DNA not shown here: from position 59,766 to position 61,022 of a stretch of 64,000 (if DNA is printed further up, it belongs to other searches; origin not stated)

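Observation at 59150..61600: Orphan Rhs C-terminal core plus glycine-zipper membrane toxin tip with candidate immunity genes in a low-GC island (polymorphic-toxin cassette in an archaeon)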

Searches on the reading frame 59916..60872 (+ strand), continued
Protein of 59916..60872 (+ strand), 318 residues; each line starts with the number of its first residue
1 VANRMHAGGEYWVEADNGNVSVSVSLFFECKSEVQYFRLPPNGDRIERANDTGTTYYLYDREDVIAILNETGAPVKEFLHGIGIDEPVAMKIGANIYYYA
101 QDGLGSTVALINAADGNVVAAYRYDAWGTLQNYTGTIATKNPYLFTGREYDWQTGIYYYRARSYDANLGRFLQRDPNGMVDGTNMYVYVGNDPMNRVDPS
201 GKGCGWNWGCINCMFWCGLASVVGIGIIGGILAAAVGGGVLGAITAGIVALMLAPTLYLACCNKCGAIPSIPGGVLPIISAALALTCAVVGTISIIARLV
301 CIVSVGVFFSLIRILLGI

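Call 51: find_homologous_proteins(query=L001:7787-10489:+, max_evalue=1e-10)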
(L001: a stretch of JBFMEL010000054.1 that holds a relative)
Query L001:7787-10489:+ (901 aa): 7737 proteins with E <= 1e-10 among 8000 candidates; the best 120 are listed.
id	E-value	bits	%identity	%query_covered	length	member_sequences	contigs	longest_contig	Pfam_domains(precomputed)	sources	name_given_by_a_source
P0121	9.2e-191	655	31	100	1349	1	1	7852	PF15283.13,PF05593.20,PF25023.2,PF20148.5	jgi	jgi:RHS repeat-associated protein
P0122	5.8e-186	639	32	99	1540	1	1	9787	PF07646.22,PF13418.13,PF07250.18,PF24681.2,PF13415.13,PF05593.20,PF01344.32,PF25210.2,PF25023.2,PF20148.5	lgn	-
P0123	1.6e-174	601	31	80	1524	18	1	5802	PF25174.2,PF05593.20,PF25023.2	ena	-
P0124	3.1e-174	600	31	98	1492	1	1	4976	PF05593.20,PF25023.2,PF23414.2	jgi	jgi:RHS repeat-associated protein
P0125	8.7e-174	599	30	96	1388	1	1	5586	PF25174.2,PF05593.20,PF25023.2,PF20148.5,PF23414.2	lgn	-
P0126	1.2e-166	575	33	97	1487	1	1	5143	PF11617.14,PF05593.20,PF25023.2,PF20148.5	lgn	-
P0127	1.4e-166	575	30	98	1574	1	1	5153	PF05593.20,PF25023.2,PF20148.5,PF23414.2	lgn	-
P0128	1.6e-166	575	32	97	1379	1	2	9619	PF05593.20,PF25023.2,PF20148.5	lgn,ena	-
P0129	1.2e-163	565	33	94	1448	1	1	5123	PF05593.20,PF25023.2,PF20148.5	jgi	jgi:YD repeat-containing protein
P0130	4.4e-162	560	31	100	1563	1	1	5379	PF05593.20,PF25023.2,PF20148.5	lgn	-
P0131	6.7e-161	556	34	100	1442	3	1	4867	PF05593.20,PF25023.2,PF20148.5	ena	-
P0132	1.9e-158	548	33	91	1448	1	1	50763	PF05593.20,PF24684.2,PF25023.2,PF20148.5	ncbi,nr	ncbi:MAG: RHS repeat protein [Anaerolineae bacterium]|nr:RHS repeat protein [Anaerolineae bacterium]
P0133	1.2e-157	545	31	100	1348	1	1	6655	PF15283.13,PF25174.2,PF05593.20,PF25023.2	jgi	jgi:RHS repeat-associated protein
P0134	1.9e-157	545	31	98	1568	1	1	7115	PF05593.20,PF25023.2,PF20148.5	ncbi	ncbi:RHS repeat-associated core domain-containing protein [Thermodesulfobacteriota bacterium]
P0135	2.4e-157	544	34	97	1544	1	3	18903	PF05593.20,PF07705.18,PF25023.2,PF07661.20,PF20148.5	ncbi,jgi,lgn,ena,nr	ncbi:hypothetical protein DRN97_04920 [Methanosarcinales archaeon]|nr:MAG: hypothetical protein DRN9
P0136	2.1e-156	541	30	100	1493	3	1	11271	PF05593.20,PF25023.2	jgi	jgi:RHS repeat-associated protein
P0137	6.2e-156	540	34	96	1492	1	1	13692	PF05593.20,PF25023.2,PF20148.5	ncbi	-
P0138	1.9e-155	538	31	100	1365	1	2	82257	PF05593.20,PF25023.2,PF20148.5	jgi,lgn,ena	-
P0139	1.9e-154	535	33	100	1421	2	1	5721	PF14040.12,PF05593.20,PF25023.2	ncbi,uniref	ncbi:RHS repeat-associated core domain-containing protein, partial [Microcoleus sp. PH2017_28_MFU_U_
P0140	2.9e-154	534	31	100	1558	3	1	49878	PF05593.20,PF25023.2,PF20148.5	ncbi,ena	-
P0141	4.4e-154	533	33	87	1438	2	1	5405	PF05593.20,PF25023.2,PF13860.13,PF20148.5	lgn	-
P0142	8.9e-154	532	33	100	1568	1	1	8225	PF05593.20,PF25023.2,PF20148.5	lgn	-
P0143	1.1e-152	529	34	87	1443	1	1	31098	PF05593.20,PF25023.2,PF20148.5,PF03527.21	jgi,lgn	jgi:RHS repeat-associated protein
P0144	1.6e-152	528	35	100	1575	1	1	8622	PF05593.20,PF25023.2,PF20148.5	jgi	-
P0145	1.0e-151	526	30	100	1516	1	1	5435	PF05593.20,PF25023.2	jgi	jgi:RHS repeat-associated protein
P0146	5.3e-151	523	32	81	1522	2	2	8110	PF25174.2,PF05593.20,PF25023.2,PF23414.2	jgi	-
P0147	1.9e-150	521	36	82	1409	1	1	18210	PF05593.20,PF25023.2,PF20148.5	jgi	jgi:YD repeat-containing protein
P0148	4.9e-150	520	32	96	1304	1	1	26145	PF05593.20,PF25023.2,PF20148.5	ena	-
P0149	3.9e-149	517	31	100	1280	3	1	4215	PF05593.20,PF25023.2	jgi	-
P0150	6.3e-149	516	31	100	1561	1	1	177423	PF05593.20,PF25023.2,PF20148.5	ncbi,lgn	-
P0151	2.2e-148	515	34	100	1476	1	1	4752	PF13229.13,PF05593.20,PF25023.2,PF20148.5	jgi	jgi:RHS repeat-associated protein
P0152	3.0e-148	514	31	100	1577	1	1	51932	PF05593.20,PF25023.2,PF20148.5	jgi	jgi:RHS repeat-associated protein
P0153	1.8e-146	508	32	100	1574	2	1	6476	PF05593.20,PF25023.2,PF20148.5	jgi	jgi:RHS repeat-associated protein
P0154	3.5e-146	507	27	100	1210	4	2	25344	PF05593.20,PF25023.2,PF20148.5,PF03527.21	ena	-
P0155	1.4e-145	505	31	99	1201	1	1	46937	PF20041.6,PF05593.20,PF25023.2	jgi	jgi:RHS repeat-associated protein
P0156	1.7e-145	505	30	100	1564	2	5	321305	PF05593.20,PF25023.2,PF20148.5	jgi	jgi:RHS repeat-associated protein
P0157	2.0e-145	505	32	100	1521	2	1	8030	PF25174.2,PF05593.20,PF25023.2,PF20148.5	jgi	-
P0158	6.0e-145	503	32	100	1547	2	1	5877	PF25174.2,PF05593.20,PF25023.2,PF20148.5,PF23414.2,PF20085.6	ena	-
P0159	2.2e-144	501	33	98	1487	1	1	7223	PF05593.20,PF25023.2,PF20148.5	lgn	-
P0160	2.7e-144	501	33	100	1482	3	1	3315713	PF05593.20,PF25023.2,PF20148.5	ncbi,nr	ncbi:MAG: RHS repeat-associated core domain-containing protein [Candidatus Methanoperedens sp.]|nr:R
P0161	2.7e-144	501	32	100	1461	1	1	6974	PF25174.2,PF05593.20,PF25023.2,PF23414.2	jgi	-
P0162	1.4e-143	499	32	100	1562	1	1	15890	PF25174.2,PF05593.20,PF25023.2,PF20148.5,PF23414.2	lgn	-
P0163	1.4e-143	499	30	99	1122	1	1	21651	PF05593.20,PF25023.2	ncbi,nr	ncbi:MAG: RHS repeat-associated core domain-containing protein, partial [Candidatus Schekmanbacteria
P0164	5.0e-143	497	30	100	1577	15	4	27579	PF05593.20,PF25023.2,PF20148.5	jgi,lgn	jgi:RHS repeat-associated protein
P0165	5.1e-143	497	32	99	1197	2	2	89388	PF05593.20,PF25023.2,PF20148.5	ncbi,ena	-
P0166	6.6e-143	496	30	100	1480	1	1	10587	PF05593.20,PF25023.2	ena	-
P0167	2.3e-142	495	28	100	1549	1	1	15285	PF05593.20,PF25023.2,PF20148.5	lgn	-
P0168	2.9e-142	494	31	96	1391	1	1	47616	PF05593.20,PF25023.2,PF18925.6,PF20148.5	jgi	jgi:RHS repeat-associated protein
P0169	5.2e-142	494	34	93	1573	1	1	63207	PF05593.20,PF25023.2,PF13620.13,PF20551.4,PF20148.5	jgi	jgi:RHS repeat-associated protein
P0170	8.2e-142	493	31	100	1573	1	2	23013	PF05593.20,PF25023.2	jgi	-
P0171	9.4e-142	493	30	96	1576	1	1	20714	PF24085.2,PF25174.2,PF05593.20,PF25023.2,PF20148.5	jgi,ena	-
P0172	1.9e-141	492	32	98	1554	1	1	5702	PF05593.20,PF25023.2,PF20148.5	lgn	-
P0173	2.4e-141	491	31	100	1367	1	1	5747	PF05593.20,PF25023.2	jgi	-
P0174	2.7e-141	491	30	95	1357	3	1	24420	PF11617.14,PF05593.20,PF25023.2,PF20148.5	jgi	jgi:RHS repeat-associated protein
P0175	4.9e-141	490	31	86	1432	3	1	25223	PF05593.20,PF25023.2,PF20148.5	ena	-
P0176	9.6e-141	489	30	97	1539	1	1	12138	PF05593.20,PF25023.2,PF20148.5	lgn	-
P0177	1.2e-140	489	32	96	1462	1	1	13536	PF05593.20,PF25023.2,PF20148.5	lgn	-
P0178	1.3e-140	489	29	100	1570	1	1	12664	PF05593.20,PF25023.2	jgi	jgi:RHS repeat-associated protein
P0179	1.8e-140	488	32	97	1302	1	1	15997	PF05593.20,PF25023.2,PF20148.5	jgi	jgi:RHS repeat-associated protein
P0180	3.2e-140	488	33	92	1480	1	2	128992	PF05593.20,PF25023.2,PF20148.5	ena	-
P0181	3.4e-140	487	31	97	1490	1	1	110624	PF25174.2,PF05593.20,PF25023.2,PF20148.5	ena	-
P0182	6.5e-140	487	32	95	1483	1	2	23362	PF05593.20,PF14521.13,PF25023.2,PF20148.5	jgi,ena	-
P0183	1.0e-139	486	30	97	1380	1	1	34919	PF05593.20,PF25023.2,PF20148.5,PF23414.2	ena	-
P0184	2.4e-139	485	28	100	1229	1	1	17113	PF00404.25,PF05593.20,PF25023.2,PF20148.5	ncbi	ncbi:MAG: RHS repeat-associated core domain-containing protein [Dehalococcoidia bacterium]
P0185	2.6e-139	485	30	100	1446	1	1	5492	PF25174.2,PF05593.20,PF17957.8,PF25023.2,PF20148.5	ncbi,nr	ncbi:MAG: RHS repeat protein, partial [Clostridiaceae bacterium]|nr:RHS repeat protein [Clostridiace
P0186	7.2e-139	483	32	100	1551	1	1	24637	PF05593.20,PF25023.2,PF20148.5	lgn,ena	-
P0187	1.0e-138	483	32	97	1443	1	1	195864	PF05593.20,PF25023.2,PF20148.5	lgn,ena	-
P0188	1.7e-138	482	36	87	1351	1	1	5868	PF25174.2,PF05593.20,PF25023.2,PF20148.5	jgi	jgi:RHS repeat-associated protein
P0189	2.3e-138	481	30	99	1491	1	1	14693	PF13229.13,PF05593.20,PF25023.2,PF20148.5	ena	-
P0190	2.8e-138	481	29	95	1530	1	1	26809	PF25174.2,PF05593.20,PF25023.2,PF20148.5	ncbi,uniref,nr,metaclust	ncbi:DUF6531 domain-containing protein [Actinoplanes awajinensis]|uniref:Type IV secretion protein R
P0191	1.2e-137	479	31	100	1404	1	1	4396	PF05593.20,PF25023.2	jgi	-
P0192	1.7e-137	479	32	95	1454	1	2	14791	PF05593.20,PF25023.2,PF20148.5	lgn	-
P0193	2.7e-137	478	32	100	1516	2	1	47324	PF14040.12,PF05593.20,PF25023.2,PF20148.5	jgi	jgi:RHS repeat-associated protein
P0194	7.5e-137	476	30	96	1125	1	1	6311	PF05593.20,PF25023.2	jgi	jgi:RHS repeat-associated protein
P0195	8.0e-137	476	34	91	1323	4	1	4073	PF13229.13,PF05593.20,PF25023.2,PF20148.5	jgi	-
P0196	2.6e-136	475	30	100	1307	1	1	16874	PF05593.20,PF25023.2,PF20148.5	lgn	-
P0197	2.7e-136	475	31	100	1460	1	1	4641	PF05593.20,PF25023.2,PF20148.5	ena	-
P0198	2.8e-136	475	31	100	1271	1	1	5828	PF05593.20,PF25023.2,PF20148.5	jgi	jgi:RHS repeat-associated protein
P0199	3.4e-136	474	32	100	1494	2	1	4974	PF05708.19,PF05593.20,PF25023.2,PF20148.5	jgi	jgi:RHS repeat-associated protein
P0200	3.9e-136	474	29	100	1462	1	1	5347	PF05593.20,PF25023.2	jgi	jgi:RHS repeat-associated protein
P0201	4.1e-136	474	31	90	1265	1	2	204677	PF05593.20,PF25023.2,PF20148.5,PF23414.2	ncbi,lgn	-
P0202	7.0e-136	473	30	100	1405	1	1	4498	PF05593.20,PF25023.2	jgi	jgi:RHS repeat-associated protein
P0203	9.4e-136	473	31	97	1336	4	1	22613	PF25174.2,PF05593.20,PF25023.2,PF20148.5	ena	-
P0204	1.7e-135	472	34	100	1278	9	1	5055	PF25174.2,PF05593.20,PF25023.2,PF20148.5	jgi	-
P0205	2.0e-135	472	35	100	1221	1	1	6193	PF05593.20,PF25023.2,PF20148.5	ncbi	-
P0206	2.2e-135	472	32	95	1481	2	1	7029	PF05593.20,PF25023.2,PF20148.5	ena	-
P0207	2.7e-135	471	29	97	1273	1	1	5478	PF05593.20,PF25023.2,PF03527.21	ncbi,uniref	ncbi:RHS repeat-associated core domain-containing protein, partial [Undibacterium sp. Ji42W]|uniref:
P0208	3.0e-135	471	33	100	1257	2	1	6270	PF25174.2,PF05593.20,PF25023.2,PF28473.1,PF20148.5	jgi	jgi:RHS repeat-associated protein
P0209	7.7e-135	470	35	97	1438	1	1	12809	PF05593.20,PF25023.2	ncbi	-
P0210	9.2e-135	470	34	100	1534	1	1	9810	PF05593.20,PF25023.2,PF20148.5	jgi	jgi:RHS repeat-associated protein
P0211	9.7e-135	469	33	98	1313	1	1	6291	PF05593.20,PF25023.2,PF20148.5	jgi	jgi:RHS repeat-associated protein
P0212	1.1e-134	469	30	100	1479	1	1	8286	PF05593.20,PF25023.2,PF20148.5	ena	-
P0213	1.1e-134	469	33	100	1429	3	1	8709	PF05593.20,PF25023.2,PF06951.17,PF20148.5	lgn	-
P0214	1.6e-134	469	34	85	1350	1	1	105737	PF05593.20,PF25023.2,PF20148.5,PF03527.21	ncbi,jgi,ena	-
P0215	3.4e-134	468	29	97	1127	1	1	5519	PF05593.20,PF25023.2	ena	-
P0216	3.5e-134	468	31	100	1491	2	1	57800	PF05593.20,PF25023.2,PF20148.5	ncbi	-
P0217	3.5e-134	468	30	100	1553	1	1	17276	PF05593.20,PF25023.2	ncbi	-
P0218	3.8e-134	467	29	96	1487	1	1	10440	PF05593.20,PF25023.2,PF20148.5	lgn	-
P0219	3.9e-134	467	30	100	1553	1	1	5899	PF05593.20,PF25023.2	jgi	jgi:RHS repeat-associated protein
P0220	9.3e-134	466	29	100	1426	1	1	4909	PF05593.20,PF25023.2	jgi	jgi:RHS repeat-associated protein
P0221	1.1e-133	466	33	99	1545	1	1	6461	PF05593.20,PF25023.2,PF20148.5,PF10908.14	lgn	-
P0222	1.1e-133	466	35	100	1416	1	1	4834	PF13229.13,PF05593.20,PF25023.2,PF20148.5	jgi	jgi:RHS repeat-associated protein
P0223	1.4e-133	466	34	91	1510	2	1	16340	PF05593.20,PF25023.2,PF20148.5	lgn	-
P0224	2.3e-133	465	30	99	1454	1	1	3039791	PF15283.13,PF05593.20,PF25023.2,PF20148.5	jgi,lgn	jgi:RHS repeat-associated protein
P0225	3.4e-133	464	34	99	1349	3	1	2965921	PF05593.20,PF25023.2,PF20148.5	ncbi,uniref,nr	ncbi:RHS repeat protein [Methanofollis formosanus]|uniref:RHS repeat protein n=2 Tax=Methanofollis f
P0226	5.2e-133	464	32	96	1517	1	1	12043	PF05593.20,PF25023.2,PF20148.5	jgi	jgi:RHS repeat-associated protein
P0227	5.3e-133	464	32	96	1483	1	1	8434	PF05593.20,PF25023.2,PF20148.5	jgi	-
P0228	6.2e-133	463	29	99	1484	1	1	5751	PF05593.20,PF25023.2,PF20148.5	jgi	-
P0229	7.9e-133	463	34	99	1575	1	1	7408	PF05593.20,PF25023.2,PF20148.5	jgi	jgi:RHS repeat-associated protein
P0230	1.0e-132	463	30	100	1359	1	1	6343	PF05593.20,PF25023.2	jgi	jgi:RHS repeat-associated protein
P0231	1.6e-132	462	28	100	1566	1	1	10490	PF05593.20,PF25023.2,PF20148.5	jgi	-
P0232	1.6e-132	462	30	100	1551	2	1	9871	PF05593.20,PF25023.2,PF20148.5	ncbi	-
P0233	1.9e-132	462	31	100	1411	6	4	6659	PF07591.16,PF05593.20,PF25023.2,PF14890.12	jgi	jgi:RHS repeat-associated protein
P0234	3.5e-132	461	30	100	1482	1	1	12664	PF05593.20,PF25023.2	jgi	jgi:RHS repeat-associated protein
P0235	4.2e-132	461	33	100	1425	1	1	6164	PF13229.13,PF05593.20,PF25023.2,PF20148.5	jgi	jgi:RHS repeat-associated protein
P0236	4.8e-132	461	30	100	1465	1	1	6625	PF05593.20,PF25023.2,PF23414.2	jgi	-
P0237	6.7e-132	460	35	100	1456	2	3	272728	PF05593.20,PF25023.2,PF20148.5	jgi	-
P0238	1.1e-131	459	33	99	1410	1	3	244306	PF05593.20,PF25023.2,PF20148.5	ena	-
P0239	1.2e-131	459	31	99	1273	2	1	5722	PF05593.20,PF25023.2,PF20148.5,PF03527.21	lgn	-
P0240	1.3e-131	459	32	99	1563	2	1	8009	PF13229.13,PF05593.20,PF25023.2,PF20148.5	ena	-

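Call 53: predict_structure(alignment_id=A1)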
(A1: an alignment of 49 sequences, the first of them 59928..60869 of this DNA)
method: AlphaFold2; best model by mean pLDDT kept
length: 314 residues; sequences in the alignment: 49
mean_pLDDT: 69.8   pTM: 0.52
mean pLDDT of the five models: 69.8, 65.2, 65.2, 65.1, 63.4
residues with pLDDT >= 90: 79; 70-90: 62; 50-70: 107; < 50: 66
segments of 3 or more residues with pLDDT < 50: 1-21, 23-26, 174-206, 262-266
pLDDT, mean of each block of 10 residues (from residue 1): 39 41 56 76 88 89 95 93 94 95 96 97 90 95 86 76 70 45 37 45 47 56 56 59 66 59 49 66 65 68 70 59
secondary structure, 60 per line:
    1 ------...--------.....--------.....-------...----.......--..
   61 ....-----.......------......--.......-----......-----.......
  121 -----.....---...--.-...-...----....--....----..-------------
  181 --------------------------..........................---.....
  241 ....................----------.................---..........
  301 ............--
elements in order: E7-9 E18-22 E31-35 E43-45 E50-56 E59-64 E70-76 E83-88 E91-97 E103-108 E114-120 E126-130 E145-147 E152-155 E158-161 H207-232 H236-260 H271-287 H291-312

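Call 54: find_related_loci(query=window:59928-60872:+, collection=metagenome_contigs, flank=10000)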
Query window:59928-60872:+ (314 aa) in metagenome_contigs; peptide patterns used: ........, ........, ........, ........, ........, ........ (x = any residue, [..] = any of these).
273 stretches matched a pattern; 1 encode a relative of the query (tblastn E <= 1e-3); 1 distinct loci.
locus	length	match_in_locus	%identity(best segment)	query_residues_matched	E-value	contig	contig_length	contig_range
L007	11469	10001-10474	53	39-198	6e-45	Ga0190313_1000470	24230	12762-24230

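Call 55: find_related_loci(query=window:59928-60872:+, collection=viral_contigs, flank=8000)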
Query window:59928-60872:+ (314 aa) in viral_contigs; peptide patterns used: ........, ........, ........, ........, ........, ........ (x = any residue, [..] = any of these).
6 stretches matched a pattern, but none encodes a relative of the query by tblastn (E <= 1e-3).

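Call 56: search_protein_families(library=phrogs, proteins=[window:59928-60872:+], max_evalue=0.01)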
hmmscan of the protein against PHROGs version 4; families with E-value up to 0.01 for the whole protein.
window:59928-60872:+ (314 aa): 1 family
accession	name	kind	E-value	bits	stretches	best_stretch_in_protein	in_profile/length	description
phrog_10385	-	unknown function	2.1e-19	69.2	1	92-198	1979-2094/2333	-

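Call 68: find_encoding_contigs(protein=window:59916-60869:+, flank=10000, max_places=5)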
Protein seq(318 aa) (318 aa): no gene with exactly this product is on record in the collection.

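Call 81: fold_search(model_id=the predicted structure, library=pdb)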
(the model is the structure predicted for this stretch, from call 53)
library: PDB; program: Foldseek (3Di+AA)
matches with E <= 10: 105; with E <= 0.001: 37
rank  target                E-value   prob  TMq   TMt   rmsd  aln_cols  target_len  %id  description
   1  8qjd_B                1.1e-10  1.00  0.46  0.15   6.6       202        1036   23  T6SS-linked Rhs repeat protein - Salmonella bongori Rhs-core domain (released 2024-09-25)
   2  8h8b                  1.3e-10  1.00  0.44  0.15   7.4       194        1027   25  Type VI secretion system effector RhsP in its pre-autoproteolysis and monomeric form (released 2023-01-18)
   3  8qjc                  2.1e-10  1.00  0.46  0.15   6.5       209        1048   21  T6SS-linked Rhs repeat protein - Salmonella bongori Rhs-core domain with toxin domain (released 2024-09-25)
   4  8qjb_A                3.6e-10  1.00  0.46  0.15   6.5       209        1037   22  T6SS-linked Rhs repeat protein - Salmonella bongori Rhs-core domain extended N-terminus (released 2024-09-25)
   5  8h8a_A                4.6e-10  1.00  0.45  0.16   8.9       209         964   27  Type VI secretion system effector RhsP in its post-autoproteolysis and monomeric form (released 2023-01-18)
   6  8fjp_A                4.6e-10  1.00  0.44  0.05  13.4       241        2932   27  Cryo-EM structure of native mosquito salivary gland surface protein 1 (SGS1) (released 2023-03-01)
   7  6vhh_A                1.0e-09  1.00  0.44  0.09   5.2       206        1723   17  Human Teneurin-2 and human Latrophilin-3 binary complex (released 2020-06-03)
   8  9g2h_A                1.1e-09  1.00  0.44  0.11   5.9       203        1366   17  Mouse Teneurin2 dimer variant A1B0 (released 2026-01-21)
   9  6ske_A                2.5e-09  1.00  0.43  0.09   4.0       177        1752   20  Teneurin 2 in complex with Latrophilin 2 Lec domain (released 2020-02-12)
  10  9g42_A                2.5e-09  1.00  0.43  0.09   5.3       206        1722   17  Mouse Teneurin2 dimer variant A0B0 (released 2026-01-21)
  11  9g2f_A                3.4e-09  1.00  0.43  0.09   5.3       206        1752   17  Mouse Teneurin2 dimer variant A1B1 (released 2026-01-21)
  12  8qja_C                3.4e-09  1.00  0.42  0.14   7.7       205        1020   21  T6SS-linked Rhs repeat protein - Advenella mimigardefordensis VgrG-Rhs core (released 2024-09-25)
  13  6fb3_A                5.8e-09  1.00  0.42  0.08   3.2       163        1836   20  Teneurin 2 Partial Extracellular Domain (released 2018-03-28)
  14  9g41_A                6.2e-09  1.00  0.43  0.11   6.0       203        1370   18  Mouse Teneurin2 dimer variant A0B1 (released 2026-01-21)
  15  8uxt                  8.4e-09  1.00  0.45  0.11   4.9       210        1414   19  Acinetobacter baumannii Tse15 Rhs effector, toxin cleavage mutant (D1369N, D1391N) (released 2024-10-09)
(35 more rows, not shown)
